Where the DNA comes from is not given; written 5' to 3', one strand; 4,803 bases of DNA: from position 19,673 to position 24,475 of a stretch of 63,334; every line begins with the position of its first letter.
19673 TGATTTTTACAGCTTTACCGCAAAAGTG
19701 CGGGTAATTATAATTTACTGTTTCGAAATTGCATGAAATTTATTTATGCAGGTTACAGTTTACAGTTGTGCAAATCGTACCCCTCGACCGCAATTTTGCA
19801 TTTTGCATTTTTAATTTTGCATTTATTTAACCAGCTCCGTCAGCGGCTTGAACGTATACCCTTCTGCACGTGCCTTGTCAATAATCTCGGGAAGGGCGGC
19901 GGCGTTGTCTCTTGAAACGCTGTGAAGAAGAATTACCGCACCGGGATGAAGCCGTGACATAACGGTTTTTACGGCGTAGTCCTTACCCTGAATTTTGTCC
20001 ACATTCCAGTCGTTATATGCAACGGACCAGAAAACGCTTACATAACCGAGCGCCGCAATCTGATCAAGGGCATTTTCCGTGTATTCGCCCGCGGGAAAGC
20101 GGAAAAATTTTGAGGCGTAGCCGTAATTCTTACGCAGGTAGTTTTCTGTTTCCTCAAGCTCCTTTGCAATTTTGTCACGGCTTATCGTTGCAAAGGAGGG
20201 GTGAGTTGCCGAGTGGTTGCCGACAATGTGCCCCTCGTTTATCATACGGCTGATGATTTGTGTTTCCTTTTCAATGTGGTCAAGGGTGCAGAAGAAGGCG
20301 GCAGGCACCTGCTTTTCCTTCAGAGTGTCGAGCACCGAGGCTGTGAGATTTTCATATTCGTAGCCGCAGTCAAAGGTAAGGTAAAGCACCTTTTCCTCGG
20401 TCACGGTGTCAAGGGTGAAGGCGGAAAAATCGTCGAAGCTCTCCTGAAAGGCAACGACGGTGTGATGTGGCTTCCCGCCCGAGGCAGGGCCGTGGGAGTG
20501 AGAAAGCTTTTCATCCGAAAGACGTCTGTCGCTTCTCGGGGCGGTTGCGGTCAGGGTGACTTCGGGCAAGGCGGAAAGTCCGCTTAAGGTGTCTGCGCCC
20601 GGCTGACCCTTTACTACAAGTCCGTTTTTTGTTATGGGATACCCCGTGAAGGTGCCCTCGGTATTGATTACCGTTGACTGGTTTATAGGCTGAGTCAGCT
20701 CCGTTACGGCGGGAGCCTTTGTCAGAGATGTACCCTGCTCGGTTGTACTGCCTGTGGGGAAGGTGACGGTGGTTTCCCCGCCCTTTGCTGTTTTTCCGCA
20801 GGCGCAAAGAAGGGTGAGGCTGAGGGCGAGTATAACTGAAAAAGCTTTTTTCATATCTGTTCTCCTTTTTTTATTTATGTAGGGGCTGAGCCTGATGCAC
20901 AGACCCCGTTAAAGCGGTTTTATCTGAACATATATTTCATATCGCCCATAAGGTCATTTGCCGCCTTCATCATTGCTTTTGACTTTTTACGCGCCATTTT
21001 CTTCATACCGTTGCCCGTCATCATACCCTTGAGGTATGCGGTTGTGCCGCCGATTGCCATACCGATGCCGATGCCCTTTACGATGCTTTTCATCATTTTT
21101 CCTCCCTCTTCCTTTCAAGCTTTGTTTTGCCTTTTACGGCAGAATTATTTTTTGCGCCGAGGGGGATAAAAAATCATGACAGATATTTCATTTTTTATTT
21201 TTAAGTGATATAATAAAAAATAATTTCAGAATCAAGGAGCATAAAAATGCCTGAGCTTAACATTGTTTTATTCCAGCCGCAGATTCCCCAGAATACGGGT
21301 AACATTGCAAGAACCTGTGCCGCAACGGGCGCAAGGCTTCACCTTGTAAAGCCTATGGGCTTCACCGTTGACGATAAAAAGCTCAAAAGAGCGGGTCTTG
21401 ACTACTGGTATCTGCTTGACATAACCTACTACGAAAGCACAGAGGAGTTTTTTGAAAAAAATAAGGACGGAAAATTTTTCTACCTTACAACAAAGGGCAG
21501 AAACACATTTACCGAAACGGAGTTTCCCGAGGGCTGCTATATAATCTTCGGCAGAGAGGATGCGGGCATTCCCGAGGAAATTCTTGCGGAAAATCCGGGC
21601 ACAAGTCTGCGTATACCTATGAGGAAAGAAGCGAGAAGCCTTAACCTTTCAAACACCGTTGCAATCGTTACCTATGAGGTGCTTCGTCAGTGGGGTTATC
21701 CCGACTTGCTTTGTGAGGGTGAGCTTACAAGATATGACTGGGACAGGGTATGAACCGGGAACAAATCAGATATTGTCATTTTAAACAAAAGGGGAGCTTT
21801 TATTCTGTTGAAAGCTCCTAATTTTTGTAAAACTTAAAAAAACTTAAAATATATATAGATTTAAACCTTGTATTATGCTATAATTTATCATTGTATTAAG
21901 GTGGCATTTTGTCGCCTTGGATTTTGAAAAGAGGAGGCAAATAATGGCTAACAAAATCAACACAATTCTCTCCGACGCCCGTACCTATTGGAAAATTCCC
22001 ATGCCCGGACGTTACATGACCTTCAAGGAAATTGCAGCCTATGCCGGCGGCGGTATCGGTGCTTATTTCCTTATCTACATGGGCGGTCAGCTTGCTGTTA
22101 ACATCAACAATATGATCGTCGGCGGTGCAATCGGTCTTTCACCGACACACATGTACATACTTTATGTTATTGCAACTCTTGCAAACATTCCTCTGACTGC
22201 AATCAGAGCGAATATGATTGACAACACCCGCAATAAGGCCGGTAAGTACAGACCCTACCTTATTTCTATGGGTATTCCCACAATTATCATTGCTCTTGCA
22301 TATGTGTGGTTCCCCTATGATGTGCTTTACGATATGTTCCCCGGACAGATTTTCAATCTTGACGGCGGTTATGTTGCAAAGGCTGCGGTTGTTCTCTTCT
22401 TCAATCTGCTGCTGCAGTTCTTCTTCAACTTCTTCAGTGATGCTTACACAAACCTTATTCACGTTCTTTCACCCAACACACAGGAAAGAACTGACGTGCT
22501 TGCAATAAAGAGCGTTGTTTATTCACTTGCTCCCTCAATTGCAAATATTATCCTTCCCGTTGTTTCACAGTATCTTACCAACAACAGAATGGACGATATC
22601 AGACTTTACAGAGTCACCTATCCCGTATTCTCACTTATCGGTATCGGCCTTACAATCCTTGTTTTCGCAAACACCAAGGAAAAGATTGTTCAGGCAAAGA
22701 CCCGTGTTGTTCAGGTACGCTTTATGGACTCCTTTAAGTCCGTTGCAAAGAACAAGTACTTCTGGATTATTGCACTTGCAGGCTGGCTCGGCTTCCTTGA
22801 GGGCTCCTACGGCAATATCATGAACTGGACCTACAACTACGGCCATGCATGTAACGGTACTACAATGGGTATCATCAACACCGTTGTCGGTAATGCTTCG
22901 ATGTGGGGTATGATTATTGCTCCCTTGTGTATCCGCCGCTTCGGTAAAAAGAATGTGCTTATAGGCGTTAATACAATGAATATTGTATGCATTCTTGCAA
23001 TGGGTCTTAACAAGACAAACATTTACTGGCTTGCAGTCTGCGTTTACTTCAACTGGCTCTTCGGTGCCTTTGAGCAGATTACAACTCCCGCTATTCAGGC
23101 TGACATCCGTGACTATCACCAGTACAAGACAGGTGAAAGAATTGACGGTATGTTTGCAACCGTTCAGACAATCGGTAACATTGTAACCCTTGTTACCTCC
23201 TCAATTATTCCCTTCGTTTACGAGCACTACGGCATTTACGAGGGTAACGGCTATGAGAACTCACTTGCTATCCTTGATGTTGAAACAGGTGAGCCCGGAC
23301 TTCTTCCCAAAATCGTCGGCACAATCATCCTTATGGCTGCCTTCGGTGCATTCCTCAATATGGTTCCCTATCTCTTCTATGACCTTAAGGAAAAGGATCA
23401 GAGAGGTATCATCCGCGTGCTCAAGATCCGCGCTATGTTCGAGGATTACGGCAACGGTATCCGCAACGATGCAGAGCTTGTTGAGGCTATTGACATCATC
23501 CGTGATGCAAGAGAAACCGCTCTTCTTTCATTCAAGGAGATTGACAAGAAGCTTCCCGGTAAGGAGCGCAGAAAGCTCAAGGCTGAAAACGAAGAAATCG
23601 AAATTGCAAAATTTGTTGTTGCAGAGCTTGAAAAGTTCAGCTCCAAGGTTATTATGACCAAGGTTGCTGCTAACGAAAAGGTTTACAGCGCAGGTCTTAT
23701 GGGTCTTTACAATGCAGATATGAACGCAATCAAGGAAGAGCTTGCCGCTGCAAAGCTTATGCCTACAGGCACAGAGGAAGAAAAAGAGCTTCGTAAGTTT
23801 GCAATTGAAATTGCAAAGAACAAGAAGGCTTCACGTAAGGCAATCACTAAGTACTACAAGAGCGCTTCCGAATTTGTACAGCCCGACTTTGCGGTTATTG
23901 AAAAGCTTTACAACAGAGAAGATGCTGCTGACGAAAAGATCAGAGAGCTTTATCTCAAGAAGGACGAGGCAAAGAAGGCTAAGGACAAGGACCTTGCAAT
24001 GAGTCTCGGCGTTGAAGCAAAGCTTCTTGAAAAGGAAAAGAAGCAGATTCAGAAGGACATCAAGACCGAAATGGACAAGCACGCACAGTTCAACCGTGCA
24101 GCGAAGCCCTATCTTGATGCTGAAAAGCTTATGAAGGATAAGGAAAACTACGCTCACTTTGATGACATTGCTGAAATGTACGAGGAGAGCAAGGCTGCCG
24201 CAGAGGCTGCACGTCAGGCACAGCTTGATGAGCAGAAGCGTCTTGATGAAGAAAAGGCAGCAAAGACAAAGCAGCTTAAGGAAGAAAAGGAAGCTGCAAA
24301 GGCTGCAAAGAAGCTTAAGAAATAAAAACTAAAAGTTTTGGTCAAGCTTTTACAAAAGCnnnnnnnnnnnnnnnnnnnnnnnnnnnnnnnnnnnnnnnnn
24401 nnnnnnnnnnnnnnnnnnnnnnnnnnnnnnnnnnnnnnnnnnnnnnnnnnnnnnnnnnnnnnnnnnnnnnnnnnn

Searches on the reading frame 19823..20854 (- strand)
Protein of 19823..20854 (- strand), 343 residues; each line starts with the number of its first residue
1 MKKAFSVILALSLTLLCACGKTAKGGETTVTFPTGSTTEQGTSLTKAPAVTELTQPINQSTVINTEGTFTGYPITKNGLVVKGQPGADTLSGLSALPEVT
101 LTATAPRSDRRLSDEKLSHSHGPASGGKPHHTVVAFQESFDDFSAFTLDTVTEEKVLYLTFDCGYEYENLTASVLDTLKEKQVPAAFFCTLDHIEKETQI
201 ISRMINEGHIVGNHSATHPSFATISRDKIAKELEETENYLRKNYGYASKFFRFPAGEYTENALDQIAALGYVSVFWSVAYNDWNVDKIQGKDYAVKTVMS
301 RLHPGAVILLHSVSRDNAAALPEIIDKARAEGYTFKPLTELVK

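Call 38: search_protein_families(library=pfam, proteins=[window:19823-20854:-])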
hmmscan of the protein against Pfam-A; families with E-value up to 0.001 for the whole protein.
window:19823-20854:- (343 aa): 1 family
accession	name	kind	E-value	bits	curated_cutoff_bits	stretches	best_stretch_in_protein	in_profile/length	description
PF01522.26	Polysacc_deac_1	-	2.3e-33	115.2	23.1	1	152-272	4-122/124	Polysaccharide deacetylase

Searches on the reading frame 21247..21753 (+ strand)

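Call 38: search_protein_families(library=pfam, proteins=[window:21247-21753:+])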
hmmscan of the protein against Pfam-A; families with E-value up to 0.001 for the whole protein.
window:21247-21753:+ (168 aa): 1 family
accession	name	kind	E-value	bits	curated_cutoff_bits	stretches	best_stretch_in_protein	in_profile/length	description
PF00588.24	SpoU_methylase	-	2.5e-37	128.6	29.7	1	4-143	2-142/142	SpoU rRNA Methylase family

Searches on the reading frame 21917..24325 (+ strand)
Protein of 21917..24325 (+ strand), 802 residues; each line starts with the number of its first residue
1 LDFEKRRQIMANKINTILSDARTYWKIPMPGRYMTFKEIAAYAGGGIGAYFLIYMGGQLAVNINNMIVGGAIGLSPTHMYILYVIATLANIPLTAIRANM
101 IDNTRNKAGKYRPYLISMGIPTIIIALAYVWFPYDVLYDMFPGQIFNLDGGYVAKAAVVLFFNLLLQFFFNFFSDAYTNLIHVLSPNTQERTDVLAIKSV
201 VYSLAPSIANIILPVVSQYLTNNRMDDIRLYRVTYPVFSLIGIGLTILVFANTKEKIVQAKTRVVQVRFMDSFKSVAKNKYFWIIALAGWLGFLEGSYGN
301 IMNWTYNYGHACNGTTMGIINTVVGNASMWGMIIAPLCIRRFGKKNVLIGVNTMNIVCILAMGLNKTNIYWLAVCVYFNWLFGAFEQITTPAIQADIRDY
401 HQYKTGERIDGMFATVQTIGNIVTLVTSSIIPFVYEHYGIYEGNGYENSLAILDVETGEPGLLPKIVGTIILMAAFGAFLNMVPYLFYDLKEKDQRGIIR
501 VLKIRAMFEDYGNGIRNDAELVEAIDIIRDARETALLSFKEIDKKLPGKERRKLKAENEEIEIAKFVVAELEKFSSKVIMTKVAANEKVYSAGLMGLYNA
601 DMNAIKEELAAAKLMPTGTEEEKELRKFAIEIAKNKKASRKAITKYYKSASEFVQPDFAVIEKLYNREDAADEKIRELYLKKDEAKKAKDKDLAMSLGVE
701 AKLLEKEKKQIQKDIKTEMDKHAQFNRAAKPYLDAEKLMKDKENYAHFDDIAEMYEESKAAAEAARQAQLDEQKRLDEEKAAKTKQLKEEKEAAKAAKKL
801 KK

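Call 10: search_protein_families(library=pfam, proteins=[window:21917-24325:+])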
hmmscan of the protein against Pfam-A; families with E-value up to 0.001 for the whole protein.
window:21917-24325:+ (802 aa): 2 families
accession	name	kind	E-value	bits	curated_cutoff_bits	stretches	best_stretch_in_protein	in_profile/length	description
PF13347.12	MFS_2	-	5.9e-29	101.3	27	1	71-490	27-425/427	MFS/sugar transport protein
PF07690.21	MFS_1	-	5.9e-10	39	33.4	1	49-423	4-345/347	Major Facilitator Superfamily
